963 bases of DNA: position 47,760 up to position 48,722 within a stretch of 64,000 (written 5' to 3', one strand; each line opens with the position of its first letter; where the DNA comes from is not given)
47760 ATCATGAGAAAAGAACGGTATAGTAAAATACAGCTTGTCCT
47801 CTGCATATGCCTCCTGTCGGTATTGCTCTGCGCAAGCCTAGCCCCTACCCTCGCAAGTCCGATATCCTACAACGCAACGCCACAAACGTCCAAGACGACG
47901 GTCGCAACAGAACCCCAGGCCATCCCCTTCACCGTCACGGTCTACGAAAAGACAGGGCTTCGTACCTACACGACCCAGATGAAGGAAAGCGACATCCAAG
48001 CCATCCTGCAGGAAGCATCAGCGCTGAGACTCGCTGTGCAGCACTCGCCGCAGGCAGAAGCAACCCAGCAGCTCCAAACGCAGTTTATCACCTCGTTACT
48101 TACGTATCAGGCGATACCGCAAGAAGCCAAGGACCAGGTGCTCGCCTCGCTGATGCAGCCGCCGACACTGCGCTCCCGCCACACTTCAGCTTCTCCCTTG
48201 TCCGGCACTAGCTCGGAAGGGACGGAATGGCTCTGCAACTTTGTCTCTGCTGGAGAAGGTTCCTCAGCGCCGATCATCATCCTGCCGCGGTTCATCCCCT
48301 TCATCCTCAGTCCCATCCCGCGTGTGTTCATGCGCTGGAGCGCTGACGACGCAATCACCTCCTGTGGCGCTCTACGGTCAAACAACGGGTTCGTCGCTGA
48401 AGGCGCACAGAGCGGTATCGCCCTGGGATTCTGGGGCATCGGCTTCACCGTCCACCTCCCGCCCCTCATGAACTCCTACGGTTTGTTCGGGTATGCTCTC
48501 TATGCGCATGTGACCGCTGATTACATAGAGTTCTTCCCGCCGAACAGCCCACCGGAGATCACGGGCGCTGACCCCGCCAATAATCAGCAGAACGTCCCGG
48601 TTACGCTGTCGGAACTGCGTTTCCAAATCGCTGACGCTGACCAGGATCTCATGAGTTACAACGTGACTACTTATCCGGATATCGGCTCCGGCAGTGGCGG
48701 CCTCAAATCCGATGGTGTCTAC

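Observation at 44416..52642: Membrane-tethered double-wHTH regulator divergent from a tandem array of three homogenised ~800-aa secreted paralogs, plus a decayed fourth copy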

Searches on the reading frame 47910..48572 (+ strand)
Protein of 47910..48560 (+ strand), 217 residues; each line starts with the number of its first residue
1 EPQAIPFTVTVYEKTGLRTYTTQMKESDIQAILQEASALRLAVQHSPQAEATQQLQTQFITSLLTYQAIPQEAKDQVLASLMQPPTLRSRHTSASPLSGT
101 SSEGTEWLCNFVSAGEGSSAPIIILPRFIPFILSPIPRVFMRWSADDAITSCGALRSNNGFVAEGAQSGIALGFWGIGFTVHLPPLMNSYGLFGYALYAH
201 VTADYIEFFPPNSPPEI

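Call 7: find_homologous_proteins(query=window:47910-48560:+, max_evalue=0.001)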
Query seq(217 aa) (217 aa): 12 proteins with E <= 0.001 among 197 candidates.
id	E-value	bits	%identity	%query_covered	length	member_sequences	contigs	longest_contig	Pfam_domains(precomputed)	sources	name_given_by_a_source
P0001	4.5e-64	234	51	99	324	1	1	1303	-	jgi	-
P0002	1.1e-57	213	50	97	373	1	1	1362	-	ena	-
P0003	1.3e-52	197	49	89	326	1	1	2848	-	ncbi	-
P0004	9.5e-52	194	47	89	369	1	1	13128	-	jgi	-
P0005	7.1e-50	188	49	87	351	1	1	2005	-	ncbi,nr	ncbi:MAG: hypothetical protein KAW47_06560, partial [Thermoplasmatales archaeon]|nr:hypothetical pro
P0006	6.1e-45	172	48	83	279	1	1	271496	-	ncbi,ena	-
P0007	7.5e-43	165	64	54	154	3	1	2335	-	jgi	-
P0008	2.5e-42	163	49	75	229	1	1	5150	-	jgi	-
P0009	1.6e-41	160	63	53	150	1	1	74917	-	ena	-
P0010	8.7e-41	158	47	80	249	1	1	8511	-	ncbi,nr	ncbi:MAG TPA: hypothetical protein HA260_04050, partial [Thermoplasmata archaeon]|nr:hypothetical pr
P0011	9.3e-38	148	47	76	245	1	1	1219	-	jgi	-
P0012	1.5e-34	138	49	66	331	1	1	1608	-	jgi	jgi:hypothetical protein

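Call 11: find_related_loci(query=window:47910-48560:+, collection=genome_contigs, flank=10000)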
Query seq(217 aa) (217 aa) in genome_contigs; peptide patterns used: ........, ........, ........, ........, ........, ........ (x = any residue, [..] = any of these).
81 stretches matched a pattern; 4 encode a relative of the query (tblastn E <= 1e-3); 4 distinct loci.
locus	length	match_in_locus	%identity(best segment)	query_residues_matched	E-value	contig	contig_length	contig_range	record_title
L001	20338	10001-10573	42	26-217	9e-52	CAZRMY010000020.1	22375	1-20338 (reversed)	MAG TPA_asm: uncultured Thermoplasmatales archaeon isolate SRP332253_co2_79 genome assembly, contig: NODE_2137_length_22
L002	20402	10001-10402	55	81-217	3e-47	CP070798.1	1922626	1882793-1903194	MAG: Thermoplasmatales archaeon isolate bin14 chromosome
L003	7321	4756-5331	43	24-217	6e-42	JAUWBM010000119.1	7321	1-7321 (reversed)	MAG: Thermoplasmatota archaeon isolate CSMAG_1320 CSMAG_1320_k141_650220_length_7321_cov_13.2173, whole genome shotgun s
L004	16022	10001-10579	45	24-217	2e-52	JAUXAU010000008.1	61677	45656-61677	MAG: Thermoplasmatota archaeon isolate CSMAG_2770 CSMAG_2770_k141_543569_length_61677_cov_21.6560, whole genome shotgun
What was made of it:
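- All named source records seen are Thermoplasmata or Thermoplasmatota MAGs (calls 7, 11).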

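Call 18: search_protein_families(library=pfam, proteins=[L001:9030-9344:-, L001:8068-8376:-, L001:7327-8040:-, L001:12310-13026:+, L001:13072-13776:+, L004:8364-9296:-, L004:7124-8053:-, L004:12375-15638:+, L002:9143-9607:-, L002:11673-12728:-], max_evalue=0.01)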
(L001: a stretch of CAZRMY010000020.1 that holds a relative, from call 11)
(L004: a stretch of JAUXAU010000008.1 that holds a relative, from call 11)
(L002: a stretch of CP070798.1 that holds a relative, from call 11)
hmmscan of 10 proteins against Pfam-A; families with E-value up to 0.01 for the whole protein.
L001:9030-9344:- (104 aa): 1 family
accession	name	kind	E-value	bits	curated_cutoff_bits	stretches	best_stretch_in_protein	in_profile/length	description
PF01906.23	YbjQ_1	-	4.6e-38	130.4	23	1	1-103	1-103/103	Putative heavy-metal-binding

L001:8068-8376:- (102 aa): 2 families
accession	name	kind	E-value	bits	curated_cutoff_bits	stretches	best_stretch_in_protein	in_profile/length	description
PF01906.23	YbjQ_1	-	1.2e-28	100.2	23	1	3-93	1-91/103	Putative heavy-metal-binding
PF13698.11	DUF4156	-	0.0067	17.2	28.9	1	57-96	43-81/90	Domain of unknown function (DUF4156)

L001:7327-8040:- (237 aa): 8 families
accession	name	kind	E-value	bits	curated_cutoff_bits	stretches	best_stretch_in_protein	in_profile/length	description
PF00005.33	ABC_tran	-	4.2e-29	102.3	25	1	20-161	2-137/137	ABC transporter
PF13304.12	AAA_21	-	4e-15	57.1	27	2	79-195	154-303/304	AAA domain, putative AbiEii toxin, Type IV TA system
PF13604.12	AAA_30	-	9.9e-05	22.6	27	1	27-186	15-120/191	AAA domain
PF13175.12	AAA_15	-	0.00034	20.8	32.1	1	10-67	8-65/374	AAA ATPase domain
PF13476.12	AAA_23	-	0.00049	21.2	27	1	11-53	5-43/201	AAA domain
PF02463.25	SMC_N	-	0.0043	17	40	0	30-53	25-48/220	RecF/RecN/SMC N terminal domain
PF25199.1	nSTAND_NTPase5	-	0.0057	16.9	34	0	28-59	40-70/145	Novel STAND NTPase 5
PF13555.12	AAA_29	-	0.0089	16.2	27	0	24-54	17-47/61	P-loop containing region of AAA domain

L001:12310-13026:+ (238 aa): 3 families
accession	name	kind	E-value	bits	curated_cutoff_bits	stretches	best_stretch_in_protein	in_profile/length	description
PF13472.12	Lipase_GDSL_2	-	6.5e-14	53.2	32.9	1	9-172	1-160/178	GDSL-like Lipase/Acylhydrolase family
PF00657.28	Lipase_GDSL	-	2.5e-09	38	23.6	1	7-228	1-208/208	GDSL-like Lipase/Acylhydrolase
PF04311.20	DUF459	-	3.8e-06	26.8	27.2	1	7-169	2-157/197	Protein of unknown function (DUF459)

L001:13072-13776:+ (234 aa): 8 families
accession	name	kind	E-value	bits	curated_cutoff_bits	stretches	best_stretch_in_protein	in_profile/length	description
PF00005.33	ABC_tran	-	5.8e-28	98.6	25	1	17-158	1-136/137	ABC transporter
PF13304.12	AAA_21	-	6.5e-12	46.6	27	1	129-191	236-304/304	AAA domain, putative AbiEii toxin, Type IV TA system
PF13476.12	AAA_23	-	1.5e-05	26.2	27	1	14-44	10-36/201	AAA domain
PF02463.25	SMC_N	-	7e-05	22.8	40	0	26-45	23-42/220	RecF/RecN/SMC N terminal domain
PF13555.12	AAA_29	-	0.00017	21.7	27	1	20-44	15-39/61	P-loop containing region of AAA domain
PF03193.22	RsgA_GTPase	-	0.0048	17.2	30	1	18-51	98-130/174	RsgA GTPase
PF13514.12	AAA_27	-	0.0051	16.9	22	1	9-47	9-46/206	AAA domain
PF13401.12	AAA_22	-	0.0089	16.8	27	0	26-52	4-30/130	AAA domain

L004:8364-9296:- (310 aa): 6 families
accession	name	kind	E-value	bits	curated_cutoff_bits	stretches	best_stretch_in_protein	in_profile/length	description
PF00382.24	TFIIB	-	8.8e-47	157.5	23.6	2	218-302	7-91/92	Transcription factor TFIIB repeat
PF08271.17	Zn_Ribbon_TF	-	1.3e-19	69.8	29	1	13-54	2-43/43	TFIIB zinc-binding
PF04545.22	Sigma70_r4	-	1.1e-05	25.3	24.1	1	274-303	18-47/50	Sigma-70, region 4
PF13545.12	HTH_Crp_2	-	0.0027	18.1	27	0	278-302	24-48/70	Crp-like helix-turn-helix domain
PF22109.2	Zn_ribbon_tTFIIB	-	0.0046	17.2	28.6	1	14-40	12-39/40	Transcription factor IIB, zinc ribbon, Trypanosome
PF07282.18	Cas12f1-like_TNB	-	0.0081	16.7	26.3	0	13-44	30-54/60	Cas12f1-like, TNB domain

L004:7124-8053:- (309 aa): 1 family
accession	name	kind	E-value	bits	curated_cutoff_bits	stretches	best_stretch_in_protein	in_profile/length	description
PF13556.12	HTH_30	-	0.0074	16.5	27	0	202-229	4-31/59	PucR C-terminal helix-turn-helix domain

L004:12375-15638:+ (1087 aa): 3 families
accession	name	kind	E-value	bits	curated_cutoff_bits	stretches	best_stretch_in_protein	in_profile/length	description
PF13243.12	SQHop_cyclase_C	-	2.9e-11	43.4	26.1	1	341-494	140-284/319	Squalene-hopene cyclase C-terminal domain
PF13249.12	SQHop_cyclase_N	-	6.8e-07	29.2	26.2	1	305-367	218-280/291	Squalene-hopene cyclase N-terminal domain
PF00432.27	Prenyltrans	-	4.7e-05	23.4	26.5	1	393-552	30-171/304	Prenyltransferase alpha-alpha toroid domain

L002:9143-9607:- (154 aa): 3 families
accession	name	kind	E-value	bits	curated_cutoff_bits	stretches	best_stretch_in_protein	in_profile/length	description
PF17957.7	Big_7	-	1.1e-12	48.8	24.1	1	64-116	14-70/70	Bacterial Ig domain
PF07495.19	Y_Y_Y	-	3.8e-05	24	26.6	1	86-133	16-60/65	Y_Y_Y domain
PF16355.11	DUF4982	-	0.0062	16.9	23.9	0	70-125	4-59/61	Domain of unknown function (DUF4982)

L002:11673-12728:- (351 aa): 2 families
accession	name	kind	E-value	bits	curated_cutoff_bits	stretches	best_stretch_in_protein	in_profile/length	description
PF01364.23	Peptidase_C25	-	8.3e-15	55.3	23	1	203-293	2-91/374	Peptidase family C25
PF08126.16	Propeptide_C25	-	7.4e-08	32.2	22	1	57-190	50-176/205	Propeptide_C25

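Call 28: find_encoding_contigs(protein=P0006, flank=10000, max_places=2)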
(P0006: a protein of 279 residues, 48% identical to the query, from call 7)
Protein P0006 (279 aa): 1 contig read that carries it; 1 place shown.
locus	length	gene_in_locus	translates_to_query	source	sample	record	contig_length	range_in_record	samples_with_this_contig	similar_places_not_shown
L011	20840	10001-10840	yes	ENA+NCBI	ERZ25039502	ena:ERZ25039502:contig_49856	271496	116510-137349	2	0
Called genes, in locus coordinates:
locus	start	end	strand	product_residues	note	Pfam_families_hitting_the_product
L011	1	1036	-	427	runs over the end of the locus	PF00155:Aminotran_1_2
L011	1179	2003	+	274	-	PF00106:adh_short, PF01370:Epimerase (weak), PF08659:KR, PF13561:adh_short_C2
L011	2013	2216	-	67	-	-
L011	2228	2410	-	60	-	-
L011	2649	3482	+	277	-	-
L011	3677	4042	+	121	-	PF01625:PMSR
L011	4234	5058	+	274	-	-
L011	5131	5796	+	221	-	PF00702:Hydrolase, PF06888:Put_Phosphatase (faint), PF13419:HAD_2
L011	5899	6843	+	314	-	-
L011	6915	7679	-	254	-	PF09754:PAC2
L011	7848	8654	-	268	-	PF00575:S1, PF07541:EIF_2_alpha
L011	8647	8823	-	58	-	PF01667:Ribosomal_S27e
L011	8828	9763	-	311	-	PF00935:Ribosomal_L44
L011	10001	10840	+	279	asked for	-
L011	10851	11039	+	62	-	-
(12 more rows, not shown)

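Call 33: predict_structure(alignment_id=A1)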
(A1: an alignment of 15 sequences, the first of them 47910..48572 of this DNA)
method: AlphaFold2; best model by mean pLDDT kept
length: 221 residues; sequences in the alignment: 15
mean_pLDDT: 73.3   pTM: 0.47
mean pLDDT of the five models: 73.3, 70.4, 70.3, 68.3, 67.9
residues with pLDDT >= 90: 17; 70-90: 123; 50-70: 57; < 50: 24
segments of 3 or more residues with pLDDT < 50: 84-99, 214-221
pLDDT, mean of each block of 10 residues (from residue 1): 79 72 91 89 78 87 88 67 44 40 79 85 65 67 86 72 86 69 63 85 78 46 36
secondary structure, 60 per line:
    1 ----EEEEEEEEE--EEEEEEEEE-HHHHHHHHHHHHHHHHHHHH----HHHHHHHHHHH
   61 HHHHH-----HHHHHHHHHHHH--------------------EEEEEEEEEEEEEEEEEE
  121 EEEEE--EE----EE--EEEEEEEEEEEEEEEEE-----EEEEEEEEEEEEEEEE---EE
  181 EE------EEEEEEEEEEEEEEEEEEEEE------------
elements in order: E5-13 E16-24 H26-45 H50-65 H71-82 E103-125 E138-154 E160-175 E179-182 E189-209

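Call 35: search_protein_representatives(alignment_id=A1)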
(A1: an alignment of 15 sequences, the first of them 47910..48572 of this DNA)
Query: 15 sequences, 286 profile positions. Proteins with E-value up to 0.001 (for the whole library): 233; up to 1e-10: 174; up to 1e-30: 107. The best 150 are listed.
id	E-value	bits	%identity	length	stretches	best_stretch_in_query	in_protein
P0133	3.2e-129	446.8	-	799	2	1-285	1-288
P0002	3.3e-122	423.8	-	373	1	5-286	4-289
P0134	4.0e-113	394.0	-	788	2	2-286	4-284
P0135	9.4e-113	392.8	-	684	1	2-286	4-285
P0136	7.1e-108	376.7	-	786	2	9-286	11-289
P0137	4.4e-106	370.9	-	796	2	6-285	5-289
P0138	1.6e-105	369.0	-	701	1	7-286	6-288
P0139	1.9e-102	358.9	-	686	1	2-285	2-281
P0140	1.6e-101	355.9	-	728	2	3-286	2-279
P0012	1.0e-99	350.0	-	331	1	22-286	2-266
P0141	2.8e-99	348.5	-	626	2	3-286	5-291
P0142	3.1e-96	338.5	-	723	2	3-286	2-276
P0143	3.9e-96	338.2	-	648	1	9-285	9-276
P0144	3.9e-96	338.2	-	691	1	24-286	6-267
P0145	2.3e-95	335.7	-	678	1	1-286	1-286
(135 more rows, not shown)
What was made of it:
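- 233 clusters at 50% identity among 1.84 billion representatives (call 35).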

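Call 40: fold_search(model_id=the predicted structure, library=pdb)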
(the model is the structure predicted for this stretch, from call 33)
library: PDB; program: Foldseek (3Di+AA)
matches with E <= 10: 511; with E <= 0.001: 0
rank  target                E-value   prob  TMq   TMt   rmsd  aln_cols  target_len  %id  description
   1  3v0r                  6.6e-02  0.16  0.13  0.20  13.2       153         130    8  Crystal structure of Alternaria alternata allergen Alt a 1 (released 2012-06-13)
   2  4ufc_B                6.6e-02  0.08  0.09  0.03  13.1       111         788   13  Crystal structure of the GH95 enzyme BACOVA_03438 (released 2015-07-08)
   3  4ufc_A                7.8e-02  0.08  0.09  0.03  13.0       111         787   13  Crystal structure of the GH95 enzyme BACOVA_03438 (released 2015-07-08)
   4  6tyd_V                8.3e-02  0.23  0.14  0.14  17.2       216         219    9  Structure of human LDB1 in complex with SSBP2 (released 2020-01-01)
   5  2r1d_I                1.4e-01  0.04  0.10  0.12  14.7       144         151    6  Crystal structure of rat neurexin 1beta in the Ca2+ containing form (released 2008-04-01)
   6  2eae_A                1.7e-01  0.11  0.12  0.04  14.2       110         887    8  Crystal structure of 1,2-a-L-fucosidase from Bifidobacterium bifidum in complexes with products (released 2007-04-24)
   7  5gv3_B                1.8e-01  0.09  0.12  0.14  12.4       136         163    7  Crystal structure of the membrane-distal domain of mouse lysosome-associated membrane protein 2 (LAMP-2) (released 2017-09-06)
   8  4aud_A                2.0e-01  0.07  0.11  0.15  12.2       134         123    7  Crystal structure of alternaria alternata major allergen alt a 1 (released 2013-05-29)
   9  5zb9                  2.5e-01  0.13  0.11  0.08  12.9        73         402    8  Crystal structure of Rtt109 from Aspergillus fumigatus (released 2018-07-25)
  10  5xmz                  3.1e-01  0.07  0.11  0.16  13.0       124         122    7  Verticillium effector PevD1 (released 2017-07-05)
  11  3fkh_E                3.3e-01  0.08  0.12  0.19  10.7       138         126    6  Crystal structure of Putative pyridoxamine 5'-phosphate oxidase (NP_601736.1) from CORYNEBACTERIUM GLUTAMICUM ATCC 130 (released 2009-01-13)
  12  8h10_A                3.3e-01  0.05  0.12  0.04  14.2       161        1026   10  Structure of SARS-CoV-1 Spike Protein with Engineered x1 Disulfide (S370C and D967C), Locked-2 Conformation (released 2022-10-19)
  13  1c4r_F                4.6e-01  0.03  0.10  0.12  14.7       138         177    5  THE STRUCTURE OF THE LIGAND-BINDING DOMAIN OF NEUREXIN 1BETA: REGULATION OF LNS DOMAIN FUNCTION BY ALTERNATIVE SPLICIN (released 2000-10-04)
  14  3fby_A                4.6e-01  0.02  0.10  0.06  15.4       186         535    8  The crystal structure of the signature domain of cartilage oligomeric matrix protein. (released 2009-06-23)
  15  2r1d_B                4.9e-01  0.03  0.11  0.12  15.4       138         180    5  Crystal structure of rat neurexin 1beta in the Ca2+ containing form (released 2008-04-01)
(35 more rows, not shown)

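Call 65: search_solved_structures(query=A1, max_evalue=10)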
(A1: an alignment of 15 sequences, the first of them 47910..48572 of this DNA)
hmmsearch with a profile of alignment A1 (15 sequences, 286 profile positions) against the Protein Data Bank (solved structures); distinct sequences matched with E-value up to 10: 7.
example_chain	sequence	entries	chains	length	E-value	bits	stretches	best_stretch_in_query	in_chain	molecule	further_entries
3jqh_A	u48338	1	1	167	0.00048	22.9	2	71-131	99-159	C-type lectin domain family 4 member M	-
9o5w_B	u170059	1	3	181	0.18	14.4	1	27-131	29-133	Hemagglutinin HA2 chain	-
6tgb_B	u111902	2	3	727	3.4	10.2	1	25-121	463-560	Engulfment and cell motility protein 1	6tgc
7dpa_C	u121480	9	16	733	3.7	10.1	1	25-121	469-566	Engulfment and cell motility protein 1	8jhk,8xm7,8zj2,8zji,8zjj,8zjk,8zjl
9lx0_A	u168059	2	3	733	3.7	10.1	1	25-121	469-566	Engulfment and cell motility protein 1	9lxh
5n9j_F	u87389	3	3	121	8.5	8.9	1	54-145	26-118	Mediator Complex Subunit 9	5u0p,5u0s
7vvu_V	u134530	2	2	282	9.3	8.8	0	89-160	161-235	Chromatin modification-related protein YNG2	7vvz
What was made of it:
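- Tried and rejected: A profile of the N-domain against PDB sequences gave only a coiled-coil artefact (3jqh, E 5e-4, helical neck; call 65).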

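Call 67: fold_search(model_id=the predicted structure, library=viral)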
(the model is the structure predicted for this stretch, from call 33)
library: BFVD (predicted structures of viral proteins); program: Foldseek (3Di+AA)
matches with E <= 10: 523; with E <= 0.001: 0
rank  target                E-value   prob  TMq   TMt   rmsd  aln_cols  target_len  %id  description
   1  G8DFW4                1.2e-02  0.16  0.14  0.12  24.1       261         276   12  (no name in the UniProt tables at hand)
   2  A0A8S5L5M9            3.5e-02  0.16  0.17  0.09  26.1       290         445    8  Maturation protein [ssRNA phage SRR7976325_16]
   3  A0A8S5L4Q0            3.7e-02  0.09  0.12  0.07  28.0       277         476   10  Maturation protein (Fragment) [ssRNA phage SRR6960799_20]
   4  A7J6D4                4.0e-02  0.23  0.16  0.23  11.8       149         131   11  Uncharacterized protein n080L [Paramecium bursaria Chlorella virus FR483]
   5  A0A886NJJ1            4.7e-02  0.08  0.11  0.12  16.7       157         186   11  (no name in the UniProt tables at hand)
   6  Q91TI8                5.5e-02  0.10  0.13  0.12  15.7       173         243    8  T112 [Tupaiid herpesvirus 1 (strain 1)]
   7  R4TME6                5.8e-02  0.20  0.12  0.18  11.4       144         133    9  Tail tube protein [Halogranum tailed virus 1]
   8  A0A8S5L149            5.8e-02  0.09  0.14  0.09  25.0       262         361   10  Maturation protein [ssRNA phage SRR5466725_17]
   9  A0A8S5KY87            6.9e-02  0.11  0.14  0.09  22.1       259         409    9  Maturation protein [ssRNA phage SRR6960803_9]
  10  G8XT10                6.9e-02  0.08  0.12  0.08  15.4       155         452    9  Protein UL112 [Saimiriine betaherpesvirus 4]
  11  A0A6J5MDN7            7.3e-02  0.07  0.10  0.10  18.6       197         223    6  Uncharacterized protein [uncultured Caudovirales phage]
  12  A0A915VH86            8.1e-02  0.10  0.13  0.09  15.0       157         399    8  (no name in the UniProt tables at hand)
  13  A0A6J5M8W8            9.1e-02  0.09  0.16  0.10  15.7       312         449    8  Uncharacterized protein [uncultured Caudovirales phage]
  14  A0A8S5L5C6            9.6e-02  0.11  0.15  0.08  32.3       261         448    8  Maturation protein (Fragment) [ssRNA phage SRR7976299_7]
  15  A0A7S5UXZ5            1.0e-01  0.13  0.15  0.08  14.4       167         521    7  (no name in the UniProt tables at hand)
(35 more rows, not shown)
